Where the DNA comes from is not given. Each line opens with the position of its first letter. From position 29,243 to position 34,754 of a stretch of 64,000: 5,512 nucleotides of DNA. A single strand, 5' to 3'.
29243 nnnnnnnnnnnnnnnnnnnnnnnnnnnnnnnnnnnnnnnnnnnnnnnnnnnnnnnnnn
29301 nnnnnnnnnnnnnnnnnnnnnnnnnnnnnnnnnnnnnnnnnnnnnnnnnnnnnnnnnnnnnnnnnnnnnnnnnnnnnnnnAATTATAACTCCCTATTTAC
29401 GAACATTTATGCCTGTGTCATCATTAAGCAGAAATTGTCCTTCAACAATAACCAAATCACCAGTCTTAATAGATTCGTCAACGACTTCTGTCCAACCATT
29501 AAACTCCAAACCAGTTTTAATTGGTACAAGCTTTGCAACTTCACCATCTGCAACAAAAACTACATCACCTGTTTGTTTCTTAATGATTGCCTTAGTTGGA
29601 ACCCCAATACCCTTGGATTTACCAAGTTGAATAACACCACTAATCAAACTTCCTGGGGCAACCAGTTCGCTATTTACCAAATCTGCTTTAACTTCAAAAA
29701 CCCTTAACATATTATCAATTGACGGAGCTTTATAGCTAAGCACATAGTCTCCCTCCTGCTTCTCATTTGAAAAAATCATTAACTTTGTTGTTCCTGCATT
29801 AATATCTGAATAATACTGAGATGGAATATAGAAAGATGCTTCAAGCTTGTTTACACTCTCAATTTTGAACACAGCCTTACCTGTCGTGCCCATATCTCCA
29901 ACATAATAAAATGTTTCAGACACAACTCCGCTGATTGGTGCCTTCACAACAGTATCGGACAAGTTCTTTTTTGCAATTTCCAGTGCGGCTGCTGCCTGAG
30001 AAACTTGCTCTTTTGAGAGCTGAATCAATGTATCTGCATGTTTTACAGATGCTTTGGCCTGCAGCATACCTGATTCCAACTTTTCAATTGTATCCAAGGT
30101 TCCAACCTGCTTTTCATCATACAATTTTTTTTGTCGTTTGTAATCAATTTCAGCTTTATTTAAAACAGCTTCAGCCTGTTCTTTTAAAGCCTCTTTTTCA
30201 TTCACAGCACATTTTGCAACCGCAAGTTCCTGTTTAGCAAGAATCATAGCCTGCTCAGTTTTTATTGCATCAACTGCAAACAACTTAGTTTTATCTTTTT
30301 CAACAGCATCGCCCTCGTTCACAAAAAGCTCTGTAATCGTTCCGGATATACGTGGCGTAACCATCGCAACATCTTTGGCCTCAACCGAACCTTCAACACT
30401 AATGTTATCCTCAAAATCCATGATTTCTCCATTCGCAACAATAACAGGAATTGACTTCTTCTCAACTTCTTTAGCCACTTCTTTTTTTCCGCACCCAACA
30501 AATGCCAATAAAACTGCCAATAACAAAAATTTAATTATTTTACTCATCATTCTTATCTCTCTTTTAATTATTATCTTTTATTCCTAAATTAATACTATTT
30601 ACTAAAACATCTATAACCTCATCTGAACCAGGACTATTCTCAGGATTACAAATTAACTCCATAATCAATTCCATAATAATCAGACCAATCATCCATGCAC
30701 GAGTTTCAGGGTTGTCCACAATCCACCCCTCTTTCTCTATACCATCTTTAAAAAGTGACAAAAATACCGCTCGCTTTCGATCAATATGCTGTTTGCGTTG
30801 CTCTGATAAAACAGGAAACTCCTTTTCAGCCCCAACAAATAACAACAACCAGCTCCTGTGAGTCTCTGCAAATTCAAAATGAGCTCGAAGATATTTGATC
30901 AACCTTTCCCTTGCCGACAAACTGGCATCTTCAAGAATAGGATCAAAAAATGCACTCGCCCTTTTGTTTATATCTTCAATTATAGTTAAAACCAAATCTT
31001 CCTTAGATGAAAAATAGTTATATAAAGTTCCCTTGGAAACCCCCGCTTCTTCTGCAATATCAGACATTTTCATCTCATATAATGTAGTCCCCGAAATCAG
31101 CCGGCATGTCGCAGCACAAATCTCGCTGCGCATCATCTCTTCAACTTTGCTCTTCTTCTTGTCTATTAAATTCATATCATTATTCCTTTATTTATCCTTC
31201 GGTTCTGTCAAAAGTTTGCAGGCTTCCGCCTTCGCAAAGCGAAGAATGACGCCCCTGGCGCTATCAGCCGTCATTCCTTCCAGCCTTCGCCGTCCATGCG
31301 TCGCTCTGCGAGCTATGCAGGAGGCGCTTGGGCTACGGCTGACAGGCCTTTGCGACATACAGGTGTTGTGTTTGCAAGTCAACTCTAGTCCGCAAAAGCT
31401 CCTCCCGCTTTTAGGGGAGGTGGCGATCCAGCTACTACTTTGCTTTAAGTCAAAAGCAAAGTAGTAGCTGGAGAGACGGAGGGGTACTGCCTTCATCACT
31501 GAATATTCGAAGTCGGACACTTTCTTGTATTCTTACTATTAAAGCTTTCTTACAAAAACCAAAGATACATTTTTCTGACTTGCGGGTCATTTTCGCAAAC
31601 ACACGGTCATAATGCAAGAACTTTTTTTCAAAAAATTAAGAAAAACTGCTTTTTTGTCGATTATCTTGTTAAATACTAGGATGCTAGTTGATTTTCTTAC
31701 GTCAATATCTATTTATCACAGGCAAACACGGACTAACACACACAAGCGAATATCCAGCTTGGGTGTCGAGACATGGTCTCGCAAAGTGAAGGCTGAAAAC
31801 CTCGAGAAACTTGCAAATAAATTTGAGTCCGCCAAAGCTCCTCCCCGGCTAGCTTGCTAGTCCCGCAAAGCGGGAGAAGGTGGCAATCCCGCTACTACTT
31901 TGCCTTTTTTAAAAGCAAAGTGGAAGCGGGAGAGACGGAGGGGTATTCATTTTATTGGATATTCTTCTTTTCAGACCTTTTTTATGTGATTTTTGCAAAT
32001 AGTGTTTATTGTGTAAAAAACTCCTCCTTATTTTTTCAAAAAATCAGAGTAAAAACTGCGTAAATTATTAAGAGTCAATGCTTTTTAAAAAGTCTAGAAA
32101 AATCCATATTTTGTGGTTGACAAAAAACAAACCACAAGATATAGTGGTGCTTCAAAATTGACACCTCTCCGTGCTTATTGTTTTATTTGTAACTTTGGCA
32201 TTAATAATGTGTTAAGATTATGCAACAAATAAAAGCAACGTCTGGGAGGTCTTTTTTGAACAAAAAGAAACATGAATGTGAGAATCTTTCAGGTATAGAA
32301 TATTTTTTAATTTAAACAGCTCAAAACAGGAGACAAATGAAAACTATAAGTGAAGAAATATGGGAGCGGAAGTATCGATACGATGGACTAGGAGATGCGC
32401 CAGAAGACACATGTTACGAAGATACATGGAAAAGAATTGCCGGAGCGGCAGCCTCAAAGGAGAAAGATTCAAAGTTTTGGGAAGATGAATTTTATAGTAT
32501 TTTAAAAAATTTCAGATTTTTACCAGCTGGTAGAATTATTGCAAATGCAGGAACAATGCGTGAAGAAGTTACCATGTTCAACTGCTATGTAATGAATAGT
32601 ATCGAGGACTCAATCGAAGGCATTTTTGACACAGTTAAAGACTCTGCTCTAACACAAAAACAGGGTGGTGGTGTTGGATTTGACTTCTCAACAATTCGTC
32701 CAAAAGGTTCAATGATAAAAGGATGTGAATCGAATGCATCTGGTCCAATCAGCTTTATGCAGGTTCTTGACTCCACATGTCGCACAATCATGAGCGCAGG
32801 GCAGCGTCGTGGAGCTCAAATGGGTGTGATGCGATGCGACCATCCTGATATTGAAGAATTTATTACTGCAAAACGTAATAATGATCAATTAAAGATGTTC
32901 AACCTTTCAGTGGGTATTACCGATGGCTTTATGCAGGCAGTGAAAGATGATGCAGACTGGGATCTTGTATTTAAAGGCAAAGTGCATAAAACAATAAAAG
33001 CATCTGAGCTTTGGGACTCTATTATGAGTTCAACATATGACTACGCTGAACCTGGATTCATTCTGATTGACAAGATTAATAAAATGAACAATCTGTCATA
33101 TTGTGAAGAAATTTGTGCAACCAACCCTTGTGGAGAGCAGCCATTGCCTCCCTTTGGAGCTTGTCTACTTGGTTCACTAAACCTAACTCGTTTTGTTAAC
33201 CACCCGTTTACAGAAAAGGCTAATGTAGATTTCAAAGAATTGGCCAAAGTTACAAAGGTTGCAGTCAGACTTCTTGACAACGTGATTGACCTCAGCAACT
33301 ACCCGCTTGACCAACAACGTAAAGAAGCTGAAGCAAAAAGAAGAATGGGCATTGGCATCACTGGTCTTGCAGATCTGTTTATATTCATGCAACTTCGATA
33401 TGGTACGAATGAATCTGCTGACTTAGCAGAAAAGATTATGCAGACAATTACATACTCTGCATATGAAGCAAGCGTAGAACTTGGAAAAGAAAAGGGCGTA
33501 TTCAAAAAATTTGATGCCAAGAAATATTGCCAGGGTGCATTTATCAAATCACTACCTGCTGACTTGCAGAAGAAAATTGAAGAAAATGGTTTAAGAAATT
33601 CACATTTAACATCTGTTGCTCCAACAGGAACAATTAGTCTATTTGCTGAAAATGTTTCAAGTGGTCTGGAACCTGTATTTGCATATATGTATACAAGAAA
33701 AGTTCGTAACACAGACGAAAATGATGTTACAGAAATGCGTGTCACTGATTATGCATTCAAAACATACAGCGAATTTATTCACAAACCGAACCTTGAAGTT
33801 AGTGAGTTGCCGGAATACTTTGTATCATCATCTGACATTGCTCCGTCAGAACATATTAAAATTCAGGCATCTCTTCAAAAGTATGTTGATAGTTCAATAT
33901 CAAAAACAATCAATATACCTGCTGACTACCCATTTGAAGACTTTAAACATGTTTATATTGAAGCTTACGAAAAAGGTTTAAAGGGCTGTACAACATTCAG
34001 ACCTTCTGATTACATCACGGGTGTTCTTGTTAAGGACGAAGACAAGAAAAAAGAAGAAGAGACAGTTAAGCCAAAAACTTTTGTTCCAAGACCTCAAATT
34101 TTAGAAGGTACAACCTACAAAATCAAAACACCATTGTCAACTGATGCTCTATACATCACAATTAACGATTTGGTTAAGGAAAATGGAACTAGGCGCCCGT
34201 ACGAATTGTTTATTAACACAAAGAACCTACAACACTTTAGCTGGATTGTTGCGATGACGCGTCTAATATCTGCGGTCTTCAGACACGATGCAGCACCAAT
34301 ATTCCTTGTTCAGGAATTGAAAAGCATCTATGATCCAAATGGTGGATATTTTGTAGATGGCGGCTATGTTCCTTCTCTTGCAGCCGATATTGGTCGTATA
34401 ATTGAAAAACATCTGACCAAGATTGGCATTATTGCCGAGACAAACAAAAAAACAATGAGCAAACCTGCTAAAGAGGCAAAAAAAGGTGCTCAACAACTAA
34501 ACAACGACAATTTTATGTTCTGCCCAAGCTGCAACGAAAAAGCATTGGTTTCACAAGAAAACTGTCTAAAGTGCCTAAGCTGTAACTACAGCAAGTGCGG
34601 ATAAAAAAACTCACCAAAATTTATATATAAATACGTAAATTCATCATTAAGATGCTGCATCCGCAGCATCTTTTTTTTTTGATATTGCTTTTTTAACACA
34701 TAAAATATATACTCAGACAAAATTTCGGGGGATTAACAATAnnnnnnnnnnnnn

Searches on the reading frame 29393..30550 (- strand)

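Call 53: search_protein_families(library=pfam, proteins=[window:29393-30550:-], max_evalue=0.00001)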
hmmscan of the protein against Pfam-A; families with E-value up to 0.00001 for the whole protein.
window:29393-30550:- (385 aa): 2 families
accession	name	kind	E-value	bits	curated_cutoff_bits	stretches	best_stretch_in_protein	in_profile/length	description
PF16576.10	HlyD_D23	-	8.6e-13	48.5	30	1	47-295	3-205/214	Barrel-sandwich domain of CusB or HlyD membrane-fusion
PF13437.12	HlyD_3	-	1.6e-08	35.7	22.2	1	201-294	1-96/106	HlyD family secretion protein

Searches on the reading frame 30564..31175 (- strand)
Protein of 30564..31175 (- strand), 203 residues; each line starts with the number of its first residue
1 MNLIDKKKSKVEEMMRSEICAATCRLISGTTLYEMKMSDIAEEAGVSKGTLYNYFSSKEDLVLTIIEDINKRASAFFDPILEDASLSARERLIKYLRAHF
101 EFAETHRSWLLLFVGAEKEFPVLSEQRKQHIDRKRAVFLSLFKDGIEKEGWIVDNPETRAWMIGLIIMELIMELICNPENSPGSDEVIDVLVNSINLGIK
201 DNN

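Call 53: search_protein_families(library=pfam, proteins=[window:30564-31175:-], max_evalue=0.00001)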
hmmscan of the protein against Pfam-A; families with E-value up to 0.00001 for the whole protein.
window:30564-31175:- (203 aa): 1 family
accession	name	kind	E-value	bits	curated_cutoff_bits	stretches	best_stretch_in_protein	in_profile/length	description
PF00440.29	TetR_N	-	1.3e-13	51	24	1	19-63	1-45/47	Bacterial regulatory proteins, tetR family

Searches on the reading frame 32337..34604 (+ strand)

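Call 53: search_protein_families(library=pfam, proteins=[window:32337-34604:+], max_evalue=0.00001)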
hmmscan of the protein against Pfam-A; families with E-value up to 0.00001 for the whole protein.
window:32337-34604:+ (755 aa): 3 families
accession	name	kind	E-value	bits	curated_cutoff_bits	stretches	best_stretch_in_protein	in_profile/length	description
PF02867.20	Ribonuc_red_lgC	-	2.6e-136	455.8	23.9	1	82-553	2-522/523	Ribonucleotide reductase, barrel domain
PF00317.26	Ribonuc_red_lgN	-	3.5e-11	43.5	28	1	5-74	7-75/77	Ribonucleotide reductase, all-alpha domain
PF12637.14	TSCPD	-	4e-06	27.5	22.8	1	594-693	3-88/88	TSCPD domain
